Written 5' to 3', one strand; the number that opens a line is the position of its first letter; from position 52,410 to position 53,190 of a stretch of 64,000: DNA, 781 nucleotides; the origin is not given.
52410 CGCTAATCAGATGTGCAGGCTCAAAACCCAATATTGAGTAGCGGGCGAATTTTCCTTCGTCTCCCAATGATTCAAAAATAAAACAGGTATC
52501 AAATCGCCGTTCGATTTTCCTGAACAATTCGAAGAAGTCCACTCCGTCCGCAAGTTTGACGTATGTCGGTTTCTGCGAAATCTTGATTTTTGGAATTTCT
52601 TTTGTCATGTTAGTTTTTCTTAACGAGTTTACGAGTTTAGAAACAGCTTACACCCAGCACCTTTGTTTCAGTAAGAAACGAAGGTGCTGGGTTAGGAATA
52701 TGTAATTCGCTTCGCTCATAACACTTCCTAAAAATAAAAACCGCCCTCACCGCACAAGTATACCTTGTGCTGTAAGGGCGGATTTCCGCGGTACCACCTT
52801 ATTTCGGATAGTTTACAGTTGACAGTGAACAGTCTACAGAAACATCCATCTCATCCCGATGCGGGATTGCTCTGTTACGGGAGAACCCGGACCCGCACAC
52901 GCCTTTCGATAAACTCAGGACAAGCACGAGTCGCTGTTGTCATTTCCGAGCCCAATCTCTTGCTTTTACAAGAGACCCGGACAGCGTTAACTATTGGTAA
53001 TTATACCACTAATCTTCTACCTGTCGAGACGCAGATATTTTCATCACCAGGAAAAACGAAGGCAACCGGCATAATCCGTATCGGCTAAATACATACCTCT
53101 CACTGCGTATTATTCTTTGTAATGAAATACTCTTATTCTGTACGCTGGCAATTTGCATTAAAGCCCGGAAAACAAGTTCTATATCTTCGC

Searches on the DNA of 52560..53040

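Call 52: search_rna_families(source=window, start=52560, end=52780, threshold=evalue, max_evalue=10)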
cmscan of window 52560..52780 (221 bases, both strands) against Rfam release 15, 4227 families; matches with E-value up to 10: 25.
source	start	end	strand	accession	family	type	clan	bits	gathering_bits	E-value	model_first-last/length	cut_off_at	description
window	52652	52692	+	RF04096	mir-4433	Gene; miRNA;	-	20.7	77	0.07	18-66/83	no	mir-4433 microRNA precursor family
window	52652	52692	+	RF04071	MIR2863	Gene; miRNA;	CL00139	20.1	94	0.1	37-77/113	no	MIR2863 microRNA precursor family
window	52652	52694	+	RF04127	MIR8007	Gene; miRNA;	-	19.7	195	0.087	1-226/226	no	MIR8007 microRNA precursor family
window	52651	52693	+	RF04099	MIR837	Gene; miRNA;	-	19.4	117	0.14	1-122/122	no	MIR837 microRNA precursor family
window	52622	52697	+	RF00109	Vimentin3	Cis-reg;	-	18.2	36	1.2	1-67/67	no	Vimentin 3' UTR protein-binding region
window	52591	52692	+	RF04342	Plastid-psbA-1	Cis-reg;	CL00153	17.2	54.3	6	1-114/114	no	Plastid-psbA-1 3UTR RNA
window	52564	52713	+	RF02148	MESTIT1_1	Gene; lncRNA;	-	16.2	50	3.8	1-144/144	no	MEST intronic transcript 1, antisense RNA conserved region 1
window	52643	52703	+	RF03406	mir-3099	Gene; miRNA;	-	15.9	95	1.4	1-84/84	no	mir-3099 microRNA precursor family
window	52648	52698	+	RF03794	MIR5298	Gene; miRNA;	-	15.9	70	6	1-80/80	no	MIR5298 microRNA precursor family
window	52652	52692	+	RF03306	mir-3923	Gene; miRNA;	-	15.8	94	2.2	17-67/83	no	mir-3923 microRNA precursor family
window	52643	52703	+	RF03452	mir-3121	Gene; miRNA;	-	15.7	108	0.95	1-77/77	no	mir-3121 microRNA precursor family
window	52652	52693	+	RF01042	mir-891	Gene; miRNA;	-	15.4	90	2.1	18-61/79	no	mir-891 microRNA precursor family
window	52644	52700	+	RF01413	miR-430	Gene; miRNA;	CL00096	15.4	47.3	2.8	1-70/70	no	miR-430 microRNA precursor family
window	52718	52780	-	RF03530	bglG-cis-reg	Cis-reg;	-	15.2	80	2.5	58-137/137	5'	cis-regulatory element of the bglG/LicT operon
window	52639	52693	-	RF01065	23S-methyl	Cis-reg;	-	14.8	50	6.3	1-102/102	no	23S methyl RNA motif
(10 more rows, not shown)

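Call 90: search_rna_families(source=window, start=52690, end=53040, threshold=evalue, max_evalue=1, show_alignments=2)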
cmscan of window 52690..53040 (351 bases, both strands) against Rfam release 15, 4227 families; matches with E-value up to 1: 1.
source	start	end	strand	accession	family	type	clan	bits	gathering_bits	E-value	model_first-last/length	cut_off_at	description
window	52771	52943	-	RF00230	T-box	Cis-reg; leader;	-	31.7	93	1.6e-05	1-219/219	no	T-box leader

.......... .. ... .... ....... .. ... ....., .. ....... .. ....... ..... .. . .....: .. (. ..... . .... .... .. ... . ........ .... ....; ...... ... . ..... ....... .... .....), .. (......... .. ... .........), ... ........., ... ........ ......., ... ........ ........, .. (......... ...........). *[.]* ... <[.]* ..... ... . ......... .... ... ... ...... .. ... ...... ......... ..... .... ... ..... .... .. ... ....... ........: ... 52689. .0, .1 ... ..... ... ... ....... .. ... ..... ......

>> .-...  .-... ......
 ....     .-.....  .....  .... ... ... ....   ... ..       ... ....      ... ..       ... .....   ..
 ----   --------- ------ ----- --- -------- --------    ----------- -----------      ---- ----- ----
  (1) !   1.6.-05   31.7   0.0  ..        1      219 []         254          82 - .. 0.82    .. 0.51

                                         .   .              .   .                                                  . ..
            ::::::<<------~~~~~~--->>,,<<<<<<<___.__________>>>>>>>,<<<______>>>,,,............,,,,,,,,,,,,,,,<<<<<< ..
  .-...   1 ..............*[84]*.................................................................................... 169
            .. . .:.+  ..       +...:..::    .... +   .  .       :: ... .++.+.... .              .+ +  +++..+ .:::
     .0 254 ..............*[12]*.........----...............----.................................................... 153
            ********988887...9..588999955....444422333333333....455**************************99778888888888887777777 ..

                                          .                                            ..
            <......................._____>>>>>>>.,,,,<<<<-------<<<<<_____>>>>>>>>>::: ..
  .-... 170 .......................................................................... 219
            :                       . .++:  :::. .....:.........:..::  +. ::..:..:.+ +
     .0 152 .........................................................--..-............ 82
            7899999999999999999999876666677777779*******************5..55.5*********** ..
